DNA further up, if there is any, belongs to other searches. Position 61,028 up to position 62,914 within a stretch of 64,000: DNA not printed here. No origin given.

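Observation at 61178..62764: SAMHD1/Dgt-like HD dNTPase (528 aa) with a diverged C-terminal half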

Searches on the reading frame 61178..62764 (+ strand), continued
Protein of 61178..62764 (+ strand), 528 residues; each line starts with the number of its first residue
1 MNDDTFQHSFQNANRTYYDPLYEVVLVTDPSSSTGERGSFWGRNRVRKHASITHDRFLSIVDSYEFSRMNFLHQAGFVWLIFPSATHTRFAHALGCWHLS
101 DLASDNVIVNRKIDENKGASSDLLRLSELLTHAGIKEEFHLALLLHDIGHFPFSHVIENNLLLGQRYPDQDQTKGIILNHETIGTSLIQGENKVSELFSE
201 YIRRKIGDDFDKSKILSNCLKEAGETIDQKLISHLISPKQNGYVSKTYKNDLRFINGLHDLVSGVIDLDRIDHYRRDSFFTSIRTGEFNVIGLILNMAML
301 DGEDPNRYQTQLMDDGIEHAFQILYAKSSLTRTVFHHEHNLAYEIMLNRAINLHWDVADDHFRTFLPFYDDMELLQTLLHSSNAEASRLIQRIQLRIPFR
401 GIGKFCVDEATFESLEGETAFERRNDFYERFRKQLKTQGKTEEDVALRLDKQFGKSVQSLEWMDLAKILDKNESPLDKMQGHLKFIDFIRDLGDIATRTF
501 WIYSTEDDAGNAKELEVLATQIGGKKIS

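Call 25: search_solved_structures(query=A1, max_evalue=0.01, show_alignments=4)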
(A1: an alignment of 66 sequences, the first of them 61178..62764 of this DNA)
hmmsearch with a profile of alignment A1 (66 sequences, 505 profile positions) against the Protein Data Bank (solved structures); distinct sequences matched with E-value up to 0.01: 30.
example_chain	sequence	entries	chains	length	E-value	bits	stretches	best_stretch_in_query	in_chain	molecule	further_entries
2q14_A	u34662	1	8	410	3.3e-34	122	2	50-174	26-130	Phosphohydrolase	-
2hek_A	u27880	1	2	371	1.3e-33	120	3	49-104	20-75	Hypothetical protein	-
9mr6_A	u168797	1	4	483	2.5e-26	96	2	43-170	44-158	HD domain-containing protein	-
6pwy_A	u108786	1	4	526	2.8e-25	92.5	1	43-401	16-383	ZK177.8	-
6brg_A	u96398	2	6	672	5e-24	88.4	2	41-171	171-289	Deoxynucleoside triphosphate triphosphohydrolase SAMHD1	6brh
2o6i_A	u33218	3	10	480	9.2e-23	84.2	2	20-181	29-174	HD domain protein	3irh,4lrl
5ao1_A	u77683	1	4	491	1e-22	84.1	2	47-163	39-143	DEOXYNUCLEOSIDE TRIPHOSPHATE TRIPHOSPHOHYDROLASE SAMHD1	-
6u6z_A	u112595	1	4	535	1.1e-22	84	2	46-163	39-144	Deoxynucleoside triphosphate triphosphohydrolase SAMHD1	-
3u1n_A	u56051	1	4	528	1.6e-22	83.4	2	47-163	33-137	SAM domain and HD domain-containing protein 1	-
4bzc_A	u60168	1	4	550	1.6e-22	83.4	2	47-163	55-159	DEOXYNUCLEOSIDE TRIPHOSPHATE TRIPHOSPHOHYDROLASE SAMHD1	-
4mz7_A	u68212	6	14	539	1.7e-22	83.3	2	46-164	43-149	Deoxynucleoside triphosphate triphosphohydrolase SAMHD1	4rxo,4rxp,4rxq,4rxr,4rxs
5ao3_A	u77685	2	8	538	1.9e-22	83.2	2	47-163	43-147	DEOXYNUCLEOSIDE TRIPHOSPHATE TRIPHOSPHOHYDROLASE SAMHD1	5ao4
5ao0_A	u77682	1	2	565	2.1e-22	83.1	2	47-165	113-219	DEOXYNUCLEOSIDE TRIPHOSPHATE TRIPHOSPHOHYDROLASE SAMHD1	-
8gb1_A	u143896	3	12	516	2.1e-22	83.1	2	47-163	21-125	Deoxynucleoside triphosphate triphosphohydrolase SAMHD1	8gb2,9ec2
6txc_A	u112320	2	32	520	2.2e-22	82.9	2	47-165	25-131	Deoxynucleoside triphosphate triphosphohydrolase SAMHD1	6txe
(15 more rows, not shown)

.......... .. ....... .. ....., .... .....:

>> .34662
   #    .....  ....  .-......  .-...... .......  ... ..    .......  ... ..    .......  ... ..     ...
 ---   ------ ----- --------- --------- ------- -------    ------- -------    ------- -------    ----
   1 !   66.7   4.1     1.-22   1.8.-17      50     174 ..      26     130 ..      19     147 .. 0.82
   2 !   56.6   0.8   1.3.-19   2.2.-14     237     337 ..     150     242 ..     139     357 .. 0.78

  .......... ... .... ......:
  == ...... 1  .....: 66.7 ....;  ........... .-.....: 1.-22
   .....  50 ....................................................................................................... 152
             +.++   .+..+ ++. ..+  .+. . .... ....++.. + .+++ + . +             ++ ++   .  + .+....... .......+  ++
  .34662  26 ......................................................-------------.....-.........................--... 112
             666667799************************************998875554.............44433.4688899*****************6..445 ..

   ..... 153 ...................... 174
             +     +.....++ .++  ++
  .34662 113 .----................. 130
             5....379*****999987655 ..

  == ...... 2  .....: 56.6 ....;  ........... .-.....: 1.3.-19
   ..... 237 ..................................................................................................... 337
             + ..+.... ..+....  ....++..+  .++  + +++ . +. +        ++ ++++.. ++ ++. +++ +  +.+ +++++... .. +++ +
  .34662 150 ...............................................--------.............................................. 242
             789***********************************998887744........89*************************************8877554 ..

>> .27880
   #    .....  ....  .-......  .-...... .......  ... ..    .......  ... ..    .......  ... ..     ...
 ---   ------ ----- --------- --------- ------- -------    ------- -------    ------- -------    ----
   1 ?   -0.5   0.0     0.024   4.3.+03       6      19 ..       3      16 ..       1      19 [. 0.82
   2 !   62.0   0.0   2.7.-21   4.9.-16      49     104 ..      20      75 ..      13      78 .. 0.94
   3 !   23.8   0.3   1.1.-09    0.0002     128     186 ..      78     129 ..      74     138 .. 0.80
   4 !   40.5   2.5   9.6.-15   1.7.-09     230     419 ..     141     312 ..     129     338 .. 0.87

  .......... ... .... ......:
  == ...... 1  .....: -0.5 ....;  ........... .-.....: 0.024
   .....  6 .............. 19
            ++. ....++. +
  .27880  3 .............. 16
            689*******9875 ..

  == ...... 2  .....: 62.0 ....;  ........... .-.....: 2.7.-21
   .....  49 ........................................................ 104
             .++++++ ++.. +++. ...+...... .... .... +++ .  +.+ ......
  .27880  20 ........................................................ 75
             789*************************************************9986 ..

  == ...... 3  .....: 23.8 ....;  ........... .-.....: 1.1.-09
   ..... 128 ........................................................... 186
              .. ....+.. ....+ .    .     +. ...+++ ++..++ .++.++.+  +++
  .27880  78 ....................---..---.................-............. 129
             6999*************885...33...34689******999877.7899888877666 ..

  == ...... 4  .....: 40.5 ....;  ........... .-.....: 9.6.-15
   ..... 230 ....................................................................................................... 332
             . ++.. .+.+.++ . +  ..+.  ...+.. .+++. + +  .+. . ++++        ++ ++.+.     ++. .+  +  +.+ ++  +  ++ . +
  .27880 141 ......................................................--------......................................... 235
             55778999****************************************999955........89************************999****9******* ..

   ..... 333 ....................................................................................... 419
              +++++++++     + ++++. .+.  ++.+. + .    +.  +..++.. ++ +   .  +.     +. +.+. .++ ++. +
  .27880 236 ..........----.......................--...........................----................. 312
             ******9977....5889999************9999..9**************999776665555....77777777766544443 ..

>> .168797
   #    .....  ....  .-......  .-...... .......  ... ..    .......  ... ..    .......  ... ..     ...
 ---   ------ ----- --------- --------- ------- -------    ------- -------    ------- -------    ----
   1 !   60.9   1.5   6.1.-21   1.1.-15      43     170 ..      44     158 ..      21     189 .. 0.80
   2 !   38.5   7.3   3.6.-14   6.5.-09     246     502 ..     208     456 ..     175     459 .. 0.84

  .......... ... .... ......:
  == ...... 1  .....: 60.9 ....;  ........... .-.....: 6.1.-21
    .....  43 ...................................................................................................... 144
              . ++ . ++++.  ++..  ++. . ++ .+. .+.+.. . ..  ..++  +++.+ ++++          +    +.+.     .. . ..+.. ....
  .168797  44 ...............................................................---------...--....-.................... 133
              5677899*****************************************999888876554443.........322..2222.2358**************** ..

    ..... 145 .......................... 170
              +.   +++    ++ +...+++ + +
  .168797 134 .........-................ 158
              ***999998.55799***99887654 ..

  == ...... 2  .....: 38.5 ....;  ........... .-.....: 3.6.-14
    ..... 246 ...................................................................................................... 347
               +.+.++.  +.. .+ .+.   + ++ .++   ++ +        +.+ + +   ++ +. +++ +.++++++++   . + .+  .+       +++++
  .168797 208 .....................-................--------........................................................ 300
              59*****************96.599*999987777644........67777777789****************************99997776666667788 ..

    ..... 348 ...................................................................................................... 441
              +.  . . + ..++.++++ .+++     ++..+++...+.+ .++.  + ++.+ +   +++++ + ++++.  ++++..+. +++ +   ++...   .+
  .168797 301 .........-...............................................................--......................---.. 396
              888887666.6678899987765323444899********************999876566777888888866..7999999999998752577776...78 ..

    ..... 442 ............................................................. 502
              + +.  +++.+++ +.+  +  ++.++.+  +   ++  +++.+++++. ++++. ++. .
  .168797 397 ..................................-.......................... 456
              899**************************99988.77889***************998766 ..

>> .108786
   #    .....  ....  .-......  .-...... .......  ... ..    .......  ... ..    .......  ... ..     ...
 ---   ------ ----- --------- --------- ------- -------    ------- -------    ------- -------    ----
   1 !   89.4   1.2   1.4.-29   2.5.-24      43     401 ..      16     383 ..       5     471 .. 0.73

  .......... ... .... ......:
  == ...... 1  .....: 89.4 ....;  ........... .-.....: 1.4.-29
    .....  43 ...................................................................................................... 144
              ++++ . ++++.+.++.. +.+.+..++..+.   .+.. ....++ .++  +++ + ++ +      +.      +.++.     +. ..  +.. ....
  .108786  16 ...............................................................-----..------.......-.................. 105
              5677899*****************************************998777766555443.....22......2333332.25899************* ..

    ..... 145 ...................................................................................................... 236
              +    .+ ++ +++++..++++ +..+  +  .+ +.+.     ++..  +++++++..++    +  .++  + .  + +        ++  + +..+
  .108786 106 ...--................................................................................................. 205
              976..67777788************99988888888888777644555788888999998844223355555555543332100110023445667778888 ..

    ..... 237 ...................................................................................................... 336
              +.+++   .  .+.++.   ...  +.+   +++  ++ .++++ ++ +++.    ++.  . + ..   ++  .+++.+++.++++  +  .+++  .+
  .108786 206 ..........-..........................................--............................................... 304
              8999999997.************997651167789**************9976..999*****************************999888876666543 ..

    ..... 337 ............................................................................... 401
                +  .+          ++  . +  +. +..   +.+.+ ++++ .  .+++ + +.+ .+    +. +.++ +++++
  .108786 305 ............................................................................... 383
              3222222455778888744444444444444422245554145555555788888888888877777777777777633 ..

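Call 28: find_related_loci(query=A1, collection=metagenome_contigs, flank=7000)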
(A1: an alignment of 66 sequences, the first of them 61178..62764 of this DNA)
Query A1 (528 aa) in metagenome_contigs; peptide patterns used: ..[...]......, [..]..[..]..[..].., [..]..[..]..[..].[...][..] (x = any residue, [..] = any of these).
600 stretches matched a pattern (row limit reached: there are more); 333 encode a relative of the query (tblastn E <= 1e-3); the best 80 are kept; 80 distinct loci.
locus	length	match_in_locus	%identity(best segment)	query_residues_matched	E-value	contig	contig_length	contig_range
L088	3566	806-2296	36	11-503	7e-99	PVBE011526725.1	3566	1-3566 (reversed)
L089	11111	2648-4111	31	17-506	3e-67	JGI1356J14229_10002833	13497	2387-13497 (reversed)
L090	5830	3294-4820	32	16-508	2e-66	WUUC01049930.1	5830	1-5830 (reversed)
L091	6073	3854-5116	35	57-490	2e-64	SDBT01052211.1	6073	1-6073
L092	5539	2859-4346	31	13-518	7e-64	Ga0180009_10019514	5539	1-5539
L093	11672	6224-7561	31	57-519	9e-60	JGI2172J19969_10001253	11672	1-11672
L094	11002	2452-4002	29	9-510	2e-58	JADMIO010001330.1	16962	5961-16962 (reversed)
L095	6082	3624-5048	28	17-517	1e-55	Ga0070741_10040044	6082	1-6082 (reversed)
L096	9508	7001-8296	32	17-470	1e-54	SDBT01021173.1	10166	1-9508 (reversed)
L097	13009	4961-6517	29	15-504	2e-54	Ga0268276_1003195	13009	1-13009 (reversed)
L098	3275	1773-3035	33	56-492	1e-54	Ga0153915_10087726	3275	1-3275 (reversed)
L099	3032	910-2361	28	17-522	4e-54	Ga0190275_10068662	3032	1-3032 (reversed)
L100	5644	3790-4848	32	57-463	2e-51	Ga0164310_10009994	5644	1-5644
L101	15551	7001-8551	29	9-510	2e-58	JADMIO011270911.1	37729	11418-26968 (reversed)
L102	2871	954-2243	29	19-513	5e-48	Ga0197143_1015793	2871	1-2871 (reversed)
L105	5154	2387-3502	34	17-408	1e-42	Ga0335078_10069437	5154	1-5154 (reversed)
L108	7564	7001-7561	38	6-209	1e-30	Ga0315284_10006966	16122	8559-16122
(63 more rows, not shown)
